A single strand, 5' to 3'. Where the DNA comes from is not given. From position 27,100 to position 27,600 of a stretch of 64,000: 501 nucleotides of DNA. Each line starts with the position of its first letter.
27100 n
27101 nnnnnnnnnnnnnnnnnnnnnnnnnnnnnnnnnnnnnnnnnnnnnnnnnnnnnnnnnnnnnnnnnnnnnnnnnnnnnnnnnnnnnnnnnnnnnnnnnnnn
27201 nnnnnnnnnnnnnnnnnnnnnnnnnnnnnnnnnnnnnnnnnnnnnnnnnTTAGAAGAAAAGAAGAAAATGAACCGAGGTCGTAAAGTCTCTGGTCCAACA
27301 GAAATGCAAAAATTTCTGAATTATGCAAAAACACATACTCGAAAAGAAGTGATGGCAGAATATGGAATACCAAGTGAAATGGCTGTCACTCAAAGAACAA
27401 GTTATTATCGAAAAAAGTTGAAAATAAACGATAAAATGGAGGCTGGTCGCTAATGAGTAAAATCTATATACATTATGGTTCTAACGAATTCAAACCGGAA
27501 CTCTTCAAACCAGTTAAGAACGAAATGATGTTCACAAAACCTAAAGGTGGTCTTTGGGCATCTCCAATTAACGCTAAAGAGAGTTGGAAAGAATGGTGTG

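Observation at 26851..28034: Phage-borne MazF/PemK-family endoribonuclease with a fused C-terminal domain and no recognisable MazE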

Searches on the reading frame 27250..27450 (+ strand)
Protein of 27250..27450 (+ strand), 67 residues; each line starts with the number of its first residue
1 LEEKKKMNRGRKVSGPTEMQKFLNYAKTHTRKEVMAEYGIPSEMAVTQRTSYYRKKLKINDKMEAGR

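Call 23: search_protein_families(library=padloc, proteins=[window:27250-27450:+], max_evalue=1)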
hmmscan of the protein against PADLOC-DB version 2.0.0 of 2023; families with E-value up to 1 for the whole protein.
window:27250-27450:+ (67 aa): 0 families

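Call 24: search_protein_families(library=ncbifam, proteins=[window:27250-27450:+], max_evalue=1)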
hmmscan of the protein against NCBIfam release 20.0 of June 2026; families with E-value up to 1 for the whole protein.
window:27250-27450:+ (67 aa): 3 families
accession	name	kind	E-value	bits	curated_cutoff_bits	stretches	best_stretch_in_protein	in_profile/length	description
NF040646.1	HPT_Archaea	equivalog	0.028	14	200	1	37-62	86-111/184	hypoxanthine/guanine phosphoribosyltransferase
NF002635.0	PRK02304.1-4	subfamily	0.031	13.8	146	1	37-63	87-113/188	adenine phosphoribosyltransferase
NF051875.1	glycan_WsfD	subfamily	0.04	12.6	80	1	28-60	262-294/452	glycan biosynthesis hexose transferase WsfD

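Call 32: search_solved_structures(query=A4, max_evalue=10, show_alignments=3)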
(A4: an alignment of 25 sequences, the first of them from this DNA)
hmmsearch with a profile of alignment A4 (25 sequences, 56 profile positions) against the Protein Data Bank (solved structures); distinct sequences matched with E-value up to 10: 14.
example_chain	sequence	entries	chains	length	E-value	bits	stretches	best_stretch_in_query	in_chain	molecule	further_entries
7a6h_A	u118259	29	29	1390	0.011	18.8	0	13-48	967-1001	DNA-directed RNA polymerase III subunit RPC1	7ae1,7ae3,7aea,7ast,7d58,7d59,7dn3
3fj7_A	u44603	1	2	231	0.45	13.6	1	12-35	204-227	Major antigenic peptide PEB3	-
2hxw_A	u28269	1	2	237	0.47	13.6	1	12-35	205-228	Major antigenic peptide PEB3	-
3fjg_A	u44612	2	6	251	0.51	13.5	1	12-35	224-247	Major antigenic peptide PEB3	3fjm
3fir_A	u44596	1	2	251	0.52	13.5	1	12-35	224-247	Major antigenic peptide PEB3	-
5of3_B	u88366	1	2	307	1.2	12.3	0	5-23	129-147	DNA primase large subunit PriL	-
4lx4_A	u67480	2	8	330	1.2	12.3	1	13-37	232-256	Endoglucanase(Endo-1,4-beta-glucanase)protein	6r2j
5a4j_A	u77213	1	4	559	1.4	12.1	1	27-44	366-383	FORMATE--TETRAHYDROFOLATE LIGASE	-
2yrw_A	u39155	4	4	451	1.5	12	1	27-40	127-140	Phosphoribosylglycinamide synthetase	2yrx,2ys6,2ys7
6ezc_A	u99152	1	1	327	1.7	11.8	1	13-34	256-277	tRNA-dihydrouridine(20) synthase [NAD(P)+]-like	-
6eza_A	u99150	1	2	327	1.7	11.8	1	13-34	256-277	tRNA-dihydrouridine(20) synthase [NAD(P)+]-like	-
6ezb_A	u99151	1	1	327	1.7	11.8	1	13-34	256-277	tRNA-dihydrouridine(20) synthase [NAD(P)+]-like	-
4wfs_A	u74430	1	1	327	1.7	11.8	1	13-34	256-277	tRNA-dihydrouridine(20) synthase [NAD(P)+]-like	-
4xp7_A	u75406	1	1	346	1.9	11.7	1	13-34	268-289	tRNA-dihydrouridine(20) synthase [NAD(P)+]-like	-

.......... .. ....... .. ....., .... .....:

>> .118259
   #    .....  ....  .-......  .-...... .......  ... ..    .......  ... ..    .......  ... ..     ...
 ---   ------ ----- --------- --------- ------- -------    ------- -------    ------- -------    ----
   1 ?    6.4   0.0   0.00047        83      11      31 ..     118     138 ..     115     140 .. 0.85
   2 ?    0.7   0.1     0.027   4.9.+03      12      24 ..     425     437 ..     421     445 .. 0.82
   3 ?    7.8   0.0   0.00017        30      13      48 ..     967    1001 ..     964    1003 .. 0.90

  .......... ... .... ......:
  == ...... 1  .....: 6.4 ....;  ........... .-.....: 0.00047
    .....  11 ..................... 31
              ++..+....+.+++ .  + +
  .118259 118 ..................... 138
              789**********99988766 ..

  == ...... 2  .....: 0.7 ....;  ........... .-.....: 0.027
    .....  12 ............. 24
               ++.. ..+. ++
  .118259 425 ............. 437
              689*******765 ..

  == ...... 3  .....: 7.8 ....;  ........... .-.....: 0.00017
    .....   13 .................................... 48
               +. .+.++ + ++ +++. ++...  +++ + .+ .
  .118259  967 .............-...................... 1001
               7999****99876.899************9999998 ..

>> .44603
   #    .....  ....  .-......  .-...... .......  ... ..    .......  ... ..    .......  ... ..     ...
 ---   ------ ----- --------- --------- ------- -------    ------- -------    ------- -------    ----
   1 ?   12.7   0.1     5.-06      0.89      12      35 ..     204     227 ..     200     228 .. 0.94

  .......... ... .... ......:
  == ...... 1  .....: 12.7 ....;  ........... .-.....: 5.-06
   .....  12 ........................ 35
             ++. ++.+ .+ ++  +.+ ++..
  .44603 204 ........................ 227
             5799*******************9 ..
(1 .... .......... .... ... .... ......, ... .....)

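Call 33: search_protein_families(library=pfam, alignment_id=A4, max_evalue=5)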
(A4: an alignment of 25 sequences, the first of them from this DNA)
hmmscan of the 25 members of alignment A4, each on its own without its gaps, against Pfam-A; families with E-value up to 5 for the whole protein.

A. member 1, seq(63 aa): 1 family
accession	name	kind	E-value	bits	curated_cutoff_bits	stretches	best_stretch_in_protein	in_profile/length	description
PF18010.7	HTH_49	-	0.025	15.2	27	1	20-51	4-29/29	Cry35Ab1 HTH C-terminal domain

B. families by the number of members that match (of 25 scanned): 11 families
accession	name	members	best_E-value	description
PF13518.12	HTH_28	4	0.005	Helix-turn-helix domain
PF02208.21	Sorb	1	0.0031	Sorbin homologous domain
PF22980.2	Myb_DNA-bind_8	1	0.0043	Myb-like DNA-binding domain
PF13733.12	Glyco_transf_7N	1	0.0098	N-terminal region of glycosyl transferase group 7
PF18010.7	HTH_49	1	0.025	Cry35Ab1 HTH C-terminal domain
PF14894.11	Lsm_C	1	0.043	Lsm C-terminal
PF25051.1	WHD_MCM8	1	0.058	MCM8 winged helix domain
PF08312.17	cwf21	1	0.11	cwf21 domain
PF15171.11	Spexin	1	0.14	Neuropeptide secretory protein family, NPQ, spexin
PF11471.13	Sugarporin_N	1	0.17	Maltoporin periplasmic N-terminal extension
PF18437.6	Nup54_C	1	0.2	Nup54 C-terminal interacting domain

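Call 69: search_protein_representatives(alignment_id=A4)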
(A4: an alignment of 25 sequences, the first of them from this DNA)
Query: 25 sequences, 56 profile positions. Proteins with E-value up to 0.001 (for the whole library): 73; up to 1e-10: 12; up to 1e-30: 0. The best 73 are listed.
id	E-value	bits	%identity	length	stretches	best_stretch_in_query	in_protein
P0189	1.2e-25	105.2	-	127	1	1-54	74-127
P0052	9.0e-20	86.4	-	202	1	3-54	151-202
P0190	1.6e-18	82.4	-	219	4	6-55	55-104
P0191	5.0e-18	80.8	-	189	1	1-53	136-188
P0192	5.4e-16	74.3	-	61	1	15-54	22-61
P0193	3.3e-15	71.8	-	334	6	11-40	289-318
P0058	1.8e-13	66.2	-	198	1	2-56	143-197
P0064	4.0e-13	65.1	-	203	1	2-55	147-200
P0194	1.4e-12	63.4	-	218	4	5-46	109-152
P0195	3.9e-12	61.9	-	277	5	3-55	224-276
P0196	5.3e-11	58.3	-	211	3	5-45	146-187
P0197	6.6e-11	58.0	-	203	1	4-55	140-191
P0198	2.6e-10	56.1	-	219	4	5-51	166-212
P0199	3.6e-10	55.7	-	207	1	5-56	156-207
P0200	3.6e-10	55.7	-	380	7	13-34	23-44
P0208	2.6e-08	49.7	-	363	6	6-40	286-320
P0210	3.2e-08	49.4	-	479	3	10-54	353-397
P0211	5.1e-08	48.7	-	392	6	7-36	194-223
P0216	1.9e-07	47.0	-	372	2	7-47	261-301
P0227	5.2e-06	42.3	-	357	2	10-37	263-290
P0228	5.2e-06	42.3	-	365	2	11-41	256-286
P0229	9.5e-06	41.5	-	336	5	4-40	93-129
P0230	1.3e-05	41.1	-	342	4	9-30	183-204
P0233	2.3e-05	40.3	-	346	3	17-47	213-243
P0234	2.5e-05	40.2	-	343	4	26-39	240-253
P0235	2.7e-05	40.0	-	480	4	11-37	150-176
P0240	6.9e-05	38.7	-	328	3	11-37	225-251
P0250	2.4e-04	37.0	-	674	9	30-38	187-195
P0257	9.3e-04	35.1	-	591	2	11-54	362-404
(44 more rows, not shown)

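Call 70: search_protein_families(library=pfam, proteins=[P0190, P0193, P0194, P0195, P0200, P0210, P0216, P0189, P0257, P0250], max_evalue=0.01)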
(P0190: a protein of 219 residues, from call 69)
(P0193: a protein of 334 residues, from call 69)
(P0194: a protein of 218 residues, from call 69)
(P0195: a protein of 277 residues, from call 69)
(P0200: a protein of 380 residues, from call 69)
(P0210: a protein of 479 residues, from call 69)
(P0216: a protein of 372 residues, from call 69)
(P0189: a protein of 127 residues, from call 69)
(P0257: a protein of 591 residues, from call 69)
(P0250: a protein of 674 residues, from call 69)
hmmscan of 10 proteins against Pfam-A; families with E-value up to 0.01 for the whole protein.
P0190 (219 aa): 0 families

P0193 (334 aa): 2 families
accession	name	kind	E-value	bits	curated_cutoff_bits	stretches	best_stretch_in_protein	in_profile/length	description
PF02249.22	MCR_alpha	-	1.4e-08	35.7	25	0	184-228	18-62/127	Methyl-coenzyme M reductase alpha subunit, C-terminal domain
PF24533.1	Tri-helical_Ada2b_C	-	0.0064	16.8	27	0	114-143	8-40/55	Ada2b-like, C-terminal tri-helical domain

P0194 (218 aa): 7 families
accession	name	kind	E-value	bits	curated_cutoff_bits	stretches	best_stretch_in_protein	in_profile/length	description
PF04545.22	Sigma70_r4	-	2.4e-07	30.6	24.1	0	71-92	17-38/50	Sigma-70, region 4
PF08765.17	Mor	-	2.7e-07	31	24.9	0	116-155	59-98/107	Mor transcription activator family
PF13518.12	HTH_28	-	2.5e-06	27.9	25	0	127-151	11-35/52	Helix-turn-helix domain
PF13837.12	Myb_DNA-bind_4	-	8.8e-05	23.3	27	0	112-155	2-46/89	Myb/SANT-like DNA-binding domain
PF22564.2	HAAS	-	0.00011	23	27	0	61-85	14-38/55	HAAS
PF08281.18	Sigma70_r4_2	-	0.0024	17.9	25.7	0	178-201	23-46/54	Sigma-70, region 4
PF01348.27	Intron_maturas2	-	0.0059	17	20.8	0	145-181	10-52/140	Type II intron maturase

P0195 (277 aa): 1 family
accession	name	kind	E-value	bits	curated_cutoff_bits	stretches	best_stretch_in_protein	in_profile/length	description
PF13518.12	HTH_28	-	0.00044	20.7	25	0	179-210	2-34/52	Helix-turn-helix domain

P0200 (380 aa): 0 families

P0210 (479 aa): 1 family
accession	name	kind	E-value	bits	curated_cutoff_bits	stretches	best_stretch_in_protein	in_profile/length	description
PF02452.23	PemK_toxin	-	4.1e-14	53.1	23.1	1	26-123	17-107/109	PemK-like, MazF-like toxin of type II toxin-antitoxin system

P0216 (372 aa): 1 family
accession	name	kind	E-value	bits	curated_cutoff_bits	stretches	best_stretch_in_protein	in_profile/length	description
PF02452.23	PemK_toxin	-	1.4e-06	28.9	23.1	1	36-117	18-106/109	PemK-like, MazF-like toxin of type II toxin-antitoxin system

P0189 (127 aa): 1 family
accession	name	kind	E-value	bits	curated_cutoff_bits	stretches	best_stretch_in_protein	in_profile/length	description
PF02452.23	PemK_toxin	-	5.2e-05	23.8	23.1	1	6-46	69-108/109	PemK-like, MazF-like toxin of type II toxin-antitoxin system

P0257 (591 aa): 1 family
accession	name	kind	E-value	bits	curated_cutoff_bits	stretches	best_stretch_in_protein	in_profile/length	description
PF02452.23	PemK_toxin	-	2.8e-08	34.3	23.1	1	36-122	18-108/109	PemK-like, MazF-like toxin of type II toxin-antitoxin system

P0250 (674 aa): 7 families
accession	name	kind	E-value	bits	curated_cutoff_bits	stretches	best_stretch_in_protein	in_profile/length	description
PF25531.1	GYF_ATXR3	-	4e-15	56.3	27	0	581-600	21-40/48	Histone-lysine N-methyltransferase ATXR3, GYF domain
PF18872.5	Daz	-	3.7e-09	36.9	27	0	182-194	4-16/21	Daz repeat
PF17460.7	RP854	-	2e-06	28.2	25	0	49-105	140-196/212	Uncharacterized protein RP854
PF15780.11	ASH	-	2.9e-06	27.8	27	0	88-117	60-89/98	Abnormal spindle-like microcephaly-assoc'd, ASPM-SPD-2-Hydin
PF01561.21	Hanta_Gc_N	-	4.4e-05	23.2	25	0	178-217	223-262/338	Hantavirus glycoprotein Gc, N-terminal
PF16805.11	Trans_coact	-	0.00016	21.9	25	0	562-578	21-37/73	Phage late-transcription coactivator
PF01910.22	Thiamine_BP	-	0.0016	18.8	24.9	0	367-395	13-41/92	Thiamine-binding protein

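Call 76: find_encoding_contigs(protein=P0190, flank=3000, max_places=2)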
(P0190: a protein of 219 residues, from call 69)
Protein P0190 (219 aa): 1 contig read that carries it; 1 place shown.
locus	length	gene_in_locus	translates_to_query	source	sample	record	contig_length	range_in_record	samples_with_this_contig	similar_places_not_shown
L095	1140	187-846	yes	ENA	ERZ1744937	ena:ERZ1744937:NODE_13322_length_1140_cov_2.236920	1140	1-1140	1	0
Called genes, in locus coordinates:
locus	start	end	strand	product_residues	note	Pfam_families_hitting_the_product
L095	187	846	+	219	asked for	-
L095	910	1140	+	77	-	?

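Call 77: find_encoding_contigs(protein=P0210, flank=3000, max_places=2)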
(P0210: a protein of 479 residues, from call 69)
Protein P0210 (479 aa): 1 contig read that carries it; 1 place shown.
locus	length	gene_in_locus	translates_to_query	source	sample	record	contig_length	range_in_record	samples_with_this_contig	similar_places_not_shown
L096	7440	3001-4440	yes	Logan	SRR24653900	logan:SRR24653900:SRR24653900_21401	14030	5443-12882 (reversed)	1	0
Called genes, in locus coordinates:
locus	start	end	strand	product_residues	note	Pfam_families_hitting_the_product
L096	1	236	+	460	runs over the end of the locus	?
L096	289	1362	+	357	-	-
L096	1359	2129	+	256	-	PF04542:Sigma70_r2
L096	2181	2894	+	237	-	PF04542:Sigma70_r2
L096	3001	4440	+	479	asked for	PF02452:PemK_toxin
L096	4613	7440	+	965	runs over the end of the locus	PF03477:ATP-cone, PF13597:NRDD, PF01228:Gly_radical (weak)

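Call 83: search_protein_families(library=pfam, proteins=[P0235, P0211, P0208, P0227, P0228, P0229, P0230, P0233, P0234, P0240], max_evalue=0.001)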
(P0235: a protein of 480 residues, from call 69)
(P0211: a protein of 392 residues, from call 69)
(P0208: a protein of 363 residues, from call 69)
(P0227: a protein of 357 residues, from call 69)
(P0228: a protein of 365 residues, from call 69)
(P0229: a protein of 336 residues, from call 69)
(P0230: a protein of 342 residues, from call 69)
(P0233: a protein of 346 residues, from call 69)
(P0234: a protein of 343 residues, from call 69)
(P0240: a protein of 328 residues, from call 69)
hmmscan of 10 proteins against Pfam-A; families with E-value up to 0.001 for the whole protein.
P0235 (480 aa): 5 families
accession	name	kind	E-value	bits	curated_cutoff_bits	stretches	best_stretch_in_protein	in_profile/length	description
PF01527.26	HTH_Tnp_1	-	1.9e-13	50.8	24.1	1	68-119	3-55/75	Transposase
PF13518.12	HTH_28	-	8.2e-10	39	25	0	255-284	2-32/52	Helix-turn-helix domain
PF13384.12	HTH_23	-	9.3e-09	35.3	24.6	0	212-233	18-39/50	Homeodomain-like domain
PF23125.1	Xre-MbcA-ParS_M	-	1.5e-06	28.2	27.8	0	266-291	3-28/51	Antitoxin Xre/MbcA/ParS-like, middle domain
PF09607.16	BrkDBD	-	2e-06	28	23.4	1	69-112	3-51/58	Brinker DNA-binding domain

P0211 (392 aa): 5 families
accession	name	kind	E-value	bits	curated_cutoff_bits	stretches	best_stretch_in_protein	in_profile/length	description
PF13518.12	HTH_28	-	4.7e-16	59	25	0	107-135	7-35/52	Helix-turn-helix domain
PF01527.26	HTH_Tnp_1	-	4e-07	30.6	24.1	0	248-289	5-48/75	Transposase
PF00249.37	Myb_DNA-binding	-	3e-05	24.5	24.4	0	147-166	3-21/46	Myb-like DNA-binding domain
PF13384.12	HTH_23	-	8.8e-05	22.7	24.6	0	258-288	11-41/50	Homeodomain-like domain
PF09607.16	BrkDBD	-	0.0001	22.6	23.4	0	248-286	4-47/58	Brinker DNA-binding domain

P0208 (363 aa): 0 families

P0227 (357 aa): 2 families
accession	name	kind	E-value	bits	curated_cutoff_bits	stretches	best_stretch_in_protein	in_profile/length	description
PF13384.12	HTH_23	-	9.3e-10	38.5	24.6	1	264-302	3-42/50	Homeodomain-like domain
PF13518.12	HTH_28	-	4e-08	33.6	25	0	214-242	8-36/52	Helix-turn-helix domain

P0228 (365 aa): 1 family
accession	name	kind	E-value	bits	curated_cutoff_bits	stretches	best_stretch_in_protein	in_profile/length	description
PF02452.23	PemK_toxin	-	1e-12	48.7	23.1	1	14-132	1-108/109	PemK-like, MazF-like toxin of type II toxin-antitoxin system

P0229 (336 aa): 8 families
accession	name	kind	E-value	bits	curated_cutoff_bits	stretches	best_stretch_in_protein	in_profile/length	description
PF13518.12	HTH_28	-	2.7e-15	56.6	25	1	53-92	1-41/52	Helix-turn-helix domain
PF09607.16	BrkDBD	-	5.3e-11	42.7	23.4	0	146-181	6-46/58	Brinker DNA-binding domain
PF13384.12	HTH_23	-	2.4e-10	40.4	24.6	0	50-88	3-42/50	Homeodomain-like domain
PF22798.2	DUF5817_CT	-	4e-06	27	29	0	10-23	17-30/54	DUF5817, C-terminal domain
PF01710.22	HTH_Tnp_IS630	-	1.2e-05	25.8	21.3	0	48-150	2-107/119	Transposase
PF01527.26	HTH_Tnp_1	-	2.6e-05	24.8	24.1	0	94-138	2-48/75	Transposase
PF13551.12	HTH_29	-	0.00021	21.7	28.1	0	58-88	6-37/64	Winged helix-turn helix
PF05225.22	HTH_psq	-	0.00025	21.1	20.4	0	162-177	18-33/45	helix-turn-helix, Psq domain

P0230 (342 aa): 0 families

P0233 (346 aa): 1 family
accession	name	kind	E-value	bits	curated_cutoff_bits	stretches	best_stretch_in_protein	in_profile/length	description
PF13518.12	HTH_28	-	3.8e-08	33.7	25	0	218-246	10-37/52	Helix-turn-helix domain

P0234 (343 aa): 6 families
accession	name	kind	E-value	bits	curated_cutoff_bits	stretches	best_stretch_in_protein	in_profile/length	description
PF10979.13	DUF2786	-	1.7e-08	34.7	23.9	0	238-250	26-38/40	Protein of unknown function (DUF2786)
PF17854.6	FtsK_alpha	-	1.3e-06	28.9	22.9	0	225-254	13-42/101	FtsK alpha domain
PF19760.4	DUF6247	-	0.00011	22.8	26.9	0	205-228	15-38/99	Family of unknown function (DUF6247)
PF13102.12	Phage_int_SAM_5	-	0.00055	20.7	22.3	0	130-175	1-46/98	Phage integrase SAM-like domain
PF16233.10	DUF4893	-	0.00082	19.5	36.2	0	119-162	1-44/169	Domain of unknown function (DUF4893)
PF23830.1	DUF7200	-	0.00087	20.1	27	0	35-79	35-79/89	Domain of unknown function (DUF7200)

P0240 (328 aa): 0 families
